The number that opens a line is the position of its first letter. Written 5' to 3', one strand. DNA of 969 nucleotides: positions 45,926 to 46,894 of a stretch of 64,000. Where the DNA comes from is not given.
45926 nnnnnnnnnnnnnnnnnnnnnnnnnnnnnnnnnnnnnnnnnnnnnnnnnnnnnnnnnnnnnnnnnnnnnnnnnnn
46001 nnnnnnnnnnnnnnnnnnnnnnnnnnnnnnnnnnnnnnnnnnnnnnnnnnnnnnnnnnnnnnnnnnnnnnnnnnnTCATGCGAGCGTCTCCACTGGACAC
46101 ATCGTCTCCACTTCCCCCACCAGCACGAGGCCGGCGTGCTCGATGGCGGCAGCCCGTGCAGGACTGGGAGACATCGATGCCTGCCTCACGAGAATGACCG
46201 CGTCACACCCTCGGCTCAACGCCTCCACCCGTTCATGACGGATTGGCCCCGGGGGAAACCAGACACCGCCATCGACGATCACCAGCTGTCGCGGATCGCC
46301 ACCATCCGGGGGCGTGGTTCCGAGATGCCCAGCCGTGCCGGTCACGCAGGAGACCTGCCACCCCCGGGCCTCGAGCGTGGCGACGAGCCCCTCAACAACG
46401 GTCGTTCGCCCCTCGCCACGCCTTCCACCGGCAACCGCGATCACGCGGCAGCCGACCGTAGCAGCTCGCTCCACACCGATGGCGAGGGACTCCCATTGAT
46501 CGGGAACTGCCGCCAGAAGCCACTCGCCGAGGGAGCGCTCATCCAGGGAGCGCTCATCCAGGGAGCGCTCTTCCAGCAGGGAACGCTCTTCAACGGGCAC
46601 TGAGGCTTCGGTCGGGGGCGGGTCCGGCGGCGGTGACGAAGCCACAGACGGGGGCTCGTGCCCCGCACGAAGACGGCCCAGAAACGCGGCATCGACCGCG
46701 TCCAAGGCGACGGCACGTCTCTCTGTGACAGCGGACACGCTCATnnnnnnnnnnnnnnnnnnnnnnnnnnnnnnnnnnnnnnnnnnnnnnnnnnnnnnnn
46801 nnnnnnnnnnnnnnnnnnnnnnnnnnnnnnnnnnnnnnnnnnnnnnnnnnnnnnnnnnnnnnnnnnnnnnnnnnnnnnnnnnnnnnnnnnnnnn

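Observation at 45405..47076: Three-gene, ATGA-coupled operon: membrane anchor, BY-kinase/ParA-like protein and ExeA-like AAA protein, both with Lys-less Walker A motifs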

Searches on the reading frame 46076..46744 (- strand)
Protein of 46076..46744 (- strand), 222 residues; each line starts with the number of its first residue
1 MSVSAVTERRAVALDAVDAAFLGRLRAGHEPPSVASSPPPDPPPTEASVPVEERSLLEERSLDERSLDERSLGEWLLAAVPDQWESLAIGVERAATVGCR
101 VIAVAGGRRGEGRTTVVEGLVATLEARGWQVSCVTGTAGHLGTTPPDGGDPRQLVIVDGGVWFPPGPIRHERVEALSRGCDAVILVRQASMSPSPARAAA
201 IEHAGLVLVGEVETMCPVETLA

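Call 3: search_protein_families(library=pfam, proteins=[window:46076-46744:-], max_evalue=1)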
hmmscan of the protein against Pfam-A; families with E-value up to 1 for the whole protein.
window:46076-46744:- (222 aa): 3 families
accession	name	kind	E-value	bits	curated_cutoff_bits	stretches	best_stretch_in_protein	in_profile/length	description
PF03205.20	MobB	-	0.012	16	26.6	1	102-135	2-34/133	Molybdopterin guanine dinucleotide synthesis protein B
PF02606.20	LpxK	-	0.016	14.8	27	1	89-135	25-72/328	Tetraacyldisaccharide-1-P 4'-kinase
PF13604.12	AAA_30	-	0.25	11.5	27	1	99-137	17-55/191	AAA domain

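Call 4: search_protein_families(library=ncbifam, proteins=[window:46076-46744:-], max_evalue=1)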
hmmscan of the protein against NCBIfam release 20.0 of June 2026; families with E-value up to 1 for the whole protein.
window:46076-46744:- (222 aa): 5 families
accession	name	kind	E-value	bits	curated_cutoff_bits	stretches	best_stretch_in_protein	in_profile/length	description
NF011066.0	PRK14495.1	equivalog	0.0099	14.9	596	1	107-148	8-49/452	putative molybdopterin-guanine dinucleotide biosynthesis protein MobB/unknown domain fusion protein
NF011056.0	PRK14489.1-1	equivalog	0.011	14.9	379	1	101-141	205-244/363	bifunctional molybdenum cofactor guanylyltransferase MobA/molybdopterin-guanine dinucleotide biosynthesis adaptor protein MobB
TIGR00176.1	mobB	equivalog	0.02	14.9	76.2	1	102-134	2-33/155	molybdopterin-guanine dinucleotide biosynthesis protein B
NF002204.1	PRK01077.1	equivalog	0.034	13.1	254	1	100-133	2-35/420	cobyrinic acid a,c-diamide synthase CobB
NF041053.1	CobW_rel_Se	equivalog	0.11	12.1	180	1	100-139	2-40/195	CobW-related selenoprotein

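Call 6: find_homologous_proteins(query=window:46076-46744:-, max_evalue=0.001)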
Query window:46076-46744:- (222 aa): 68 proteins with E <= 0.001 among 8000 candidates.
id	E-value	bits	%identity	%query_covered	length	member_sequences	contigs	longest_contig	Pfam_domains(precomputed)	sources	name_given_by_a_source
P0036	1.2e-108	380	81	100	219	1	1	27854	-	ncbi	ncbi:MAG: hypothetical protein ACKOEX_06890 [Planctomycetia bacterium]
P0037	8.1e-78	279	99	59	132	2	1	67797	-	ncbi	ncbi:MAG: hypothetical protein ACKOYJ_03330 [Planctomycetia bacterium]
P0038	3.3e-50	189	49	98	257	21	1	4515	-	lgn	-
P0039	3.3e-50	189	52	100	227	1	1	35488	-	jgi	jgi:hypothetical protein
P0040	8.1e-50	188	50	95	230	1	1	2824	-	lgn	-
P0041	2.8e-49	186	50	94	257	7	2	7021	-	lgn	-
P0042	3.9e-48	182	55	91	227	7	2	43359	-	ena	-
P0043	5.5e-48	182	48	94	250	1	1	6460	-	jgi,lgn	jgi:hypothetical protein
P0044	7.7e-48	181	48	97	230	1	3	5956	-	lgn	-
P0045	6.0e-46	175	47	94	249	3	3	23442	-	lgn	-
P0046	6.8e-46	175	51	91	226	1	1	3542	-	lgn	-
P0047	1.5e-45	174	47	97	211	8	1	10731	-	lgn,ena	-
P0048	4.8e-45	172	50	91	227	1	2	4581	-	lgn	-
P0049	2.2e-43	167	52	91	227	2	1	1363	-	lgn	-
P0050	2.3e-43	167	50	97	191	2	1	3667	-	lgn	-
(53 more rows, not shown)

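Call 12: find_related_loci(query=A2, collection=genome_contigs, flank=8000)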
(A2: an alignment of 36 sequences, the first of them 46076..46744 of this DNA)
Query A2 (222 aa) in genome_contigs; peptide patterns used: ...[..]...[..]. (x = any residue, [..] = any of these).
100 stretches matched a pattern; 93 encode a relative of the query (tblastn E <= 1e-3); the best 80 are kept; 80 distinct loci.
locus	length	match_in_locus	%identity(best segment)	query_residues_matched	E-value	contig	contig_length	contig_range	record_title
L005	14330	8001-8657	83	1-222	4e-92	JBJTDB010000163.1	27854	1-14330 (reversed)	MAG: Planctomycetia bacterium isolate samp_4326_VAMB_363 samp_4326_574829, whole genome shotgun sequence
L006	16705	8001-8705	48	14-221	1e-47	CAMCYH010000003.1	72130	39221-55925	MAG: Candidatus Kuenenia stuttgartiensis isolate MiE-22jul19-96 genome assembly, contig: MiE-22jul19-C237, whole genome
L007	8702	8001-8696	47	1-205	5e-47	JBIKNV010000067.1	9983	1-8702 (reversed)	MAG: Pirellulales bacterium isolate ME2014-10-11_3300043567_group5_bin50 Rohwer_bin1675_scaffold_4172_c1, whole genome s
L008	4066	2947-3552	55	14-215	4e-45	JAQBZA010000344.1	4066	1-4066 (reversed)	MAG: Planctomycetota bacterium isolate casp150-mb.45 NODE_51639_length_4066_cov_0.067305, whole genome shotgun sequence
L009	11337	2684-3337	51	1-221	2e-44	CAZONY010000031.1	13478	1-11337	MAG TPA_asm: uncultured Chitinophagaceae bacterium isolate SRP193358_co1_905 genome assembly, contig: NODE_12688_length_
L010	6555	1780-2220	56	69-215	5e-42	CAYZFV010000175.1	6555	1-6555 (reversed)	MAG TPA_asm: uncultured Candidatus Kuenenia sp. isolate SRP067234_co1_263 genome assembly, contig: k99_906359, whole gen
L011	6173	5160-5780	44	13-215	1e-41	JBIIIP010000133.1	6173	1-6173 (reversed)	MAG: Pirellulales bacterium isolate ME2001-09-10pf_3300042914_group1_bin155 Rohwer_bin1732_scaffold_1435_c3, whole genom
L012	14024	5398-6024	42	12-215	1e-36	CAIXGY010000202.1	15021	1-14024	MAG: uncultured Planctomycetaceae bacterium isolate LaPlata-a_bin-0093 genome assembly, contig: bin-0093:202/338, whole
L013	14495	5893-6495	51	15-215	1e-36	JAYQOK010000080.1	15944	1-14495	MAG: Candidatus Kuenenia sp. isolate SD3114_S44.rosella.041_sub NODE_1317_length_15944_cov_3.85668, whole genome shotgun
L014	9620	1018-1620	45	11-220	2e-35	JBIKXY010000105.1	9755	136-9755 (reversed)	MAG: Pirellulales bacterium isolate ME2015-10-06_3300042338_group6_bin114 Rohwer_bin1715_scaffold_2736_c1, whole genome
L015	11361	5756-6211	51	67-217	8e-35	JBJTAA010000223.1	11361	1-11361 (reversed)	MAG: Planctomycetota bacterium isolate samp_4432_metabat2_25 samp_4432_1149922, whole genome shotgun sequence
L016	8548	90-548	48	69-217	1e-33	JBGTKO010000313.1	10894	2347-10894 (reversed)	MAG: Pirellulales bacterium isolate JTS-RE314 k141_7584035, whole genome shotgun sequence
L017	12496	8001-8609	40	8-215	1e-33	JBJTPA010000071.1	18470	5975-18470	MAG: Planctomycetaceae bacterium isolate samp_4449_metadecoder_387 samp_4449_418524, whole genome shotgun sequence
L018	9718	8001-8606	45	10-217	3e-33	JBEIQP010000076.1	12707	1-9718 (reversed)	MAG: Planctomycetaceae bacterium isolate Sample-107-S7-bin-164 Sample_107_S7-bin_164-k141_541515, whole genome shotgun s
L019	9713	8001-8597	44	11-220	1e-32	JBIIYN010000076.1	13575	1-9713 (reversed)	MAG: Pirellulales bacterium isolate ME2005-09-19_3300034101_group2_bin96 Rohwer_bin1735_scaffold_3712_c1, whole genome s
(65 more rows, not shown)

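Call 21: predict_structure(alignment_id=A2)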
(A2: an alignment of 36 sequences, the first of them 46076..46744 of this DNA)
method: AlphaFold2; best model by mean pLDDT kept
length: 222 residues; sequences in the alignment: 36
mean_pLDDT: 81.9   pTM: 0.67
mean pLDDT of the five models: 81.9, 81.4, 80.8, 80.3, 79.8
residues with pLDDT >= 90: 118; 70-90: 35; 50-70: 56; < 50: 13
segments of 3 or more residues with pLDDT < 50: 50-53, 58-61
pLDDT, mean of each block of 10 residues (from residue 1): 56 74 76 62 59 47 61 87 96 97 95 95 97 79 66 95 94 95 96 95 97 86 64
secondary structure, 60 per line:
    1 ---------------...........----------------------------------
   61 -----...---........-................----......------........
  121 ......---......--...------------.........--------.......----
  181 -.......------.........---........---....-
elements in order: H16-26 H72-79 H81-96 E101-106 H113-126 E130-135 E153-161 H170-176 E182-188 H195-203 E207-214 H218-221

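Call 25: fold_search(model_id=the predicted structure, library=pdb)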
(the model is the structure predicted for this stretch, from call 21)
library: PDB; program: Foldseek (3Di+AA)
matches with E <= 10: 1563; with E <= 0.001: 22
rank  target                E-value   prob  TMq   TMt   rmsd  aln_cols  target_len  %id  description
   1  7nhr_B                9.8e-05  1.00  0.40  0.17   7.8       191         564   15  Putative transmembrane protein Wzc K540M C1 (released 2021-08-25)
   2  7ni2_A                1.4e-04  1.00  0.40  0.19   7.1       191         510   15  Wzc-K540M-4YE C8 (released 2021-08-25)
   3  7nhr_E                2.0e-04  1.00  0.41  0.19   6.8       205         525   16  Putative transmembrane protein Wzc K540M C1 (released 2021-08-25)
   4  7nib_C                2.0e-04  1.00  0.40  0.18   7.7       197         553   15  Wzc-K540M-4YE C1 (released 2021-08-25)
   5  7nib_F                2.5e-04  1.00  0.37  0.17   7.3       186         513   14  Wzc-K540M-4YE C1 (released 2021-08-25)
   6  7nhr_C                2.6e-04  1.00  0.40  0.17   7.8       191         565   15  Putative transmembrane protein Wzc K540M C1 (released 2021-08-25)
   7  7nib_A                2.6e-04  1.00  0.34  0.13   7.4       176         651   15  Wzc-K540M-4YE C1 (released 2021-08-25)
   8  6z0p_A                3.2e-04  1.00  0.44  0.41   6.5       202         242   17  BceF Tyrosine Kinase Domain (released 2021-04-14)
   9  4kfs_B                3.2e-04  0.84  0.18  0.20  10.0       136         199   16  Structure of the genome packaging NTPase B204 from Sulfolobus turreted icosahedral virus 2 in complex with AMP (released 2013-05-22)
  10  7nib_E                3.4e-04  1.00  0.40  0.19   7.1       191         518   15  Wzc-K540M-4YE C1 (released 2021-08-25)
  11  4kft_A                3.9e-04  0.80  0.17  0.19   9.7       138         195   15  Structure of the genome packaging NTPase B204 from Sulfolobus turreted icosahedral virus 2 in complex with ATP-gammaS (released 2013-05-22)
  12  5f4h_A                4.7e-04  0.95  0.21  0.13  10.2       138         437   17  Archael RuvB-like Holiday junction helicase (released 2016-12-21)
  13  7nhs_A                5.0e-04  1.00  0.41  0.19   7.6       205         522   15  Wzc K540M C8 (released 2021-08-25)
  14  9r62_I                6.1e-04  1.00  0.41  0.16   7.4       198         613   16  CPS co-polymerase Wzc_C1 (released 2026-03-04)
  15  5f4h_B                7.5e-04  0.91  0.21  0.13   9.2       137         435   17  Archael RuvB-like Holiday junction helicase (released 2016-12-21)
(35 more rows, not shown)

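Call 27: search_protein_representatives(alignment_id=A2)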
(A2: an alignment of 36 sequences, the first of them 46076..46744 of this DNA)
Query: 36 sequences, 218 profile positions. Proteins with E-value up to 0.001 (for the whole library): 629; up to 1e-10: 106; up to 1e-30: 64. The best 150 are listed.
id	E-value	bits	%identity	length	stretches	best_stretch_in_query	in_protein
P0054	8.1e-78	277.6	-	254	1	3-213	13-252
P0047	2.0e-74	266.5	-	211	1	3-214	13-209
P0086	1.2e-72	260.6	-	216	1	2-210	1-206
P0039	1.4e-72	260.4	-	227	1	2-213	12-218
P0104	9.5e-70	251.2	-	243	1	2-213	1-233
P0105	2.1e-69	250.1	-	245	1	2-210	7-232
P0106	3.8e-69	249.2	-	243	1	4-214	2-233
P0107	3.2e-68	246.2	-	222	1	3-211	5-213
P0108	9.2e-67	241.4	-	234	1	2-215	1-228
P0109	2.3e-65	236.9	-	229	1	2-212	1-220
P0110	3.3e-64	233.1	-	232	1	2-212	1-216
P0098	6.1e-64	232.2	-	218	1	2-210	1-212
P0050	1.0e-63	231.5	-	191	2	51-213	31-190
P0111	4.3e-63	229.4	-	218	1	2-209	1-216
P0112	1.4e-62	227.7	-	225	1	2-208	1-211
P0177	2.6e-16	76.5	-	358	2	3-131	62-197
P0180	4.9e-14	69.1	-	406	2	25-130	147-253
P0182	9.4e-13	64.9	-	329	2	41-122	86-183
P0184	1.1e-12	64.7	-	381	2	21-132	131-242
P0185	1.2e-12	64.5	-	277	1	6-130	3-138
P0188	1.3e-11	61.2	-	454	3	52-132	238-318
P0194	2.9e-11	60.0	-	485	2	35-132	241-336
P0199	7.8e-11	58.6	-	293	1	6-132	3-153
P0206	3.0e-10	56.7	-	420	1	35-140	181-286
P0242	4.2e-09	52.9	-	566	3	31-130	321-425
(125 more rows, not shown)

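Call 28: search_protein_families(library=pfam, proteins=[P0177, P0180, P0182, P0184, P0185, P0188, P0194, P0199, P0206, P0242], max_evalue=0.001)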
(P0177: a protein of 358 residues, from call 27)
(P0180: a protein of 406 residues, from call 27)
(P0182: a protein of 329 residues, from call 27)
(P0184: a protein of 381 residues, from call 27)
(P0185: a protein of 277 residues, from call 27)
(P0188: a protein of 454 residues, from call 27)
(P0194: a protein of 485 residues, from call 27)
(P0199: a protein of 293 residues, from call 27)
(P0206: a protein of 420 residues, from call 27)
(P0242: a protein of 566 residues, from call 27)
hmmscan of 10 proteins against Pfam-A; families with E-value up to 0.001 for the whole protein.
P0177 (358 aa): 2 families
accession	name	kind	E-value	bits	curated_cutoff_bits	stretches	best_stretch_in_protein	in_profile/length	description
PF06564.18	CBP_BcsQ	-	1.6e-05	25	21.3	1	159-277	2-123/234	Cellulose biosynthesis protein BcsQ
PF25199.1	nSTAND_NTPase5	-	0.00012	22.4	34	1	125-199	8-82/145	Novel STAND NTPase 5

P0180 (406 aa): 1 family
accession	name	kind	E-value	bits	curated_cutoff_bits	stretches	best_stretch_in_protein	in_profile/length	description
PF13614.12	AAA_31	-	0.00054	20.4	27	1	216-358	2-144/177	AAA domain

P0182 (329 aa): 1 family
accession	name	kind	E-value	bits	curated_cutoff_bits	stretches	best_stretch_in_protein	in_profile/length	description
PF13614.12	AAA_31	-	5.3e-05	23.7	27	1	154-273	2-129/177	AAA domain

P0184 (381 aa): 5 families
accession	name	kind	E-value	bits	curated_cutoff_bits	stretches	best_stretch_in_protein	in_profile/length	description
PF13614.12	AAA_31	-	1.9e-10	41.4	27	1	203-323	2-131/177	AAA domain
PF01656.29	CbiA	-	2e-06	28.2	25.4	1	205-247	1-43/125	CobQ/CobB/MinD/ParA nucleotide binding domain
PF10609.15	ParA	-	1.1e-05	25.4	27.1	1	203-369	4-172/246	NUBPL iron-transfer P-loop NTPase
PF16575.11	CLP1_P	-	0.00015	22.1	26.6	0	214-247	5-38/188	mRNA cleavage and polyadenylation factor CLP1 P-loop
PF06564.18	CBP_BcsQ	-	0.00015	21.8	21.3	1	204-349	3-154/234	Cellulose biosynthesis protein BcsQ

P0185 (277 aa): 1 family
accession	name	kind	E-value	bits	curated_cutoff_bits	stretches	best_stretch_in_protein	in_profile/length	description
PF13614.12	AAA_31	-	7.3e-05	23.2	27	1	101-217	2-124/177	AAA domain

P0188 (454 aa): 2 families
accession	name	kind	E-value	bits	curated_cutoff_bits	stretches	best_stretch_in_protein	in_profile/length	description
PF06564.18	CBP_BcsQ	-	7.2e-06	26.1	21.3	1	280-419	3-145/234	Cellulose biosynthesis protein BcsQ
PF13614.12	AAA_31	-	6.5e-05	23.4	27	1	291-417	14-145/177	AAA domain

P0194 (485 aa): 3 families
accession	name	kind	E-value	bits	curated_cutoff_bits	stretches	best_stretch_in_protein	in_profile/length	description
PF06564.18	CBP_BcsQ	-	0.00021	21.3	21.3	1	297-413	2-123/234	Cellulose biosynthesis protein BcsQ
PF13614.12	AAA_31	-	0.00022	21.6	27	0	297-415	2-127/177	AAA domain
PF25199.1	nSTAND_NTPase5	-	0.00036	20.8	34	1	264-338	9-83/145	Novel STAND NTPase 5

P0199 (293 aa): 3 families
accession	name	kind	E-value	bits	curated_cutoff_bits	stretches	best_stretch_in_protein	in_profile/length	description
PF06564.18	CBP_BcsQ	-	4.4e-06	26.8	21.3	1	114-231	2-123/234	Cellulose biosynthesis protein BcsQ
PF13614.12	AAA_31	-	4.6e-06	27.1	27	1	114-234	2-128/177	AAA domain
PF25199.1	nSTAND_NTPase5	-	7.6e-05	23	34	1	79-156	7-84/145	Novel STAND NTPase 5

P0206 (420 aa): 0 families

P0242 (566 aa): 0 families

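Call 41: find_encoding_contigs(protein=P0177, flank=8000, max_places=2)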
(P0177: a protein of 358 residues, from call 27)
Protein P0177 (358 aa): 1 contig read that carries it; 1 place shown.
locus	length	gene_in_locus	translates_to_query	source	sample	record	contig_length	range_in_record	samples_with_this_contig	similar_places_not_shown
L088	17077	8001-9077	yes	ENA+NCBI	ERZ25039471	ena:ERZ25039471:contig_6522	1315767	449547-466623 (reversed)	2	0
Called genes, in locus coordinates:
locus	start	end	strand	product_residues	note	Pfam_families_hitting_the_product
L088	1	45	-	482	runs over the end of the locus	PF01609:DDE_Tnp_1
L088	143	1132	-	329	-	PF11185:DUF2971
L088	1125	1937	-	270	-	PF10544:T5orf172, PF13455:MUG113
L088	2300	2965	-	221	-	-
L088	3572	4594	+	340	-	PF01609:DDE_Tnp_1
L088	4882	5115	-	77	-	-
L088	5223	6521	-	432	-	PF01964:ThiC_Rad_SAM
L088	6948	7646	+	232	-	-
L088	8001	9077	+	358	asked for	PF06564:CBP_BcsQ (weak)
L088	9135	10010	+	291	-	PF13191:AAA_16, PF13401:AAA_22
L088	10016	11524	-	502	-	-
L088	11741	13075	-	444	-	-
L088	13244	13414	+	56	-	-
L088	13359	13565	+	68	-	-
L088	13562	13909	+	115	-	PF18480:DUF5615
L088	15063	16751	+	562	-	-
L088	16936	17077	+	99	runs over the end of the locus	PF00166:Cpn10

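Call 51: search_protein_families(library=ncbifam, alignment_id=A2, max_evalue=0.05)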
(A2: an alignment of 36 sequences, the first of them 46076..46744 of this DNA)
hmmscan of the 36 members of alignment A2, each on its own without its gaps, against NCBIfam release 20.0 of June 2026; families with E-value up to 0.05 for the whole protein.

A. member 1, window:46076-46744:- (222 aa): 4 families
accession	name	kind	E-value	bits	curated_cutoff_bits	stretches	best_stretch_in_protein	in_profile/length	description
NF011066.0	PRK14495.1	equivalog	0.0099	14.9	596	1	107-148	8-49/452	putative molybdopterin-guanine dinucleotide biosynthesis protein MobB/unknown domain fusion protein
NF011056.0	PRK14489.1-1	equivalog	0.011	14.9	379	1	101-141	205-244/363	bifunctional molybdenum cofactor guanylyltransferase MobA/molybdopterin-guanine dinucleotide biosynthesis adaptor protein MobB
TIGR00176.1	mobB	equivalog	0.02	14.9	76.2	1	102-134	2-33/155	molybdopterin-guanine dinucleotide biosynthesis protein B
NF002204.1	PRK01077.1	equivalog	0.034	13.1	254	1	100-133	2-35/420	cobyrinic acid a,c-diamide synthase CobB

B. families by the number of members that match (of 36 scanned): 34 families (the first 25 are shown)
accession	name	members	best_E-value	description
NF006746.0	PRK09270.1-5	21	0.00024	nucleoside/nucleotide kinase family protein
TIGR01969.1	minD_arch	16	0.00029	cell division ATPase MinD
TIGR03371.1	cellulose_yhjQ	14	0.00025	cellulose biosynthesis protein BcsQ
NF002204.1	PRK01077.1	9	0.0033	cobyrinic acid a,c-diamide synthase CobB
TIGR03420.1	DnaA_homol_Hda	8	0.0013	DnaA regulatory inactivator Hda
TIGR01007.1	eps_fam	8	0.0047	polysaccharide biosynthesis tyrosine autokinase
NF041546.1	ParA_partition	8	0.0066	ParA family partition ATPase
NF011056.0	PRK14489.1-1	6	0.00028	bifunctional molybdenum cofactor guanylyltransferase MobA/molybdopterin-guanine dinucleotide biosynthesis adaptor protein MobB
TIGR00176.1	mobB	6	0.0023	molybdopterin-guanine dinucleotide biosynthesis protein B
TIGR00064.1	ftsY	5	0.00077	signal recognition particle-docking protein FtsY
TIGR00750.1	lao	5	0.0067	methylmalonyl Co-A mutase-associated GTPase MeaB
NF050086.1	pipecolate_AmaA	4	0.0058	L-pipecolate oxidase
TIGR02868.1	CydC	3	0.00011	thiol reductant ABC exporter subunit CydC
TIGR03815.1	CpaE_hom_Actino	3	0.00085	septum site-determining protein Ssd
NF041053.1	CobW_rel_Se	3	0.0047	CobW-related selenoprotein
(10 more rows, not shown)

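Call 76: search_protein_families(library=pfam, proteins=[L088:9135-10007:+], max_evalue=0.001)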
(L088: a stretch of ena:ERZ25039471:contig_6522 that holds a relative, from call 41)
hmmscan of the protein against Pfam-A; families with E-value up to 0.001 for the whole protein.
L088:9135-10007:+ (291 aa): 3 families
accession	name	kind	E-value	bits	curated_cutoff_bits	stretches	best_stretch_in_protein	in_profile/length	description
PF13401.12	AAA_22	-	1.2e-16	61.6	27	1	42-191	4-128/130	AAA domain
PF13191.12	AAA_16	-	1.6e-10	42.1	32.6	1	28-172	7-159/167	AAA ATPase domain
PF13604.12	AAA_30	-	5.9e-05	23.3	27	1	35-158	10-102/191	AAA domain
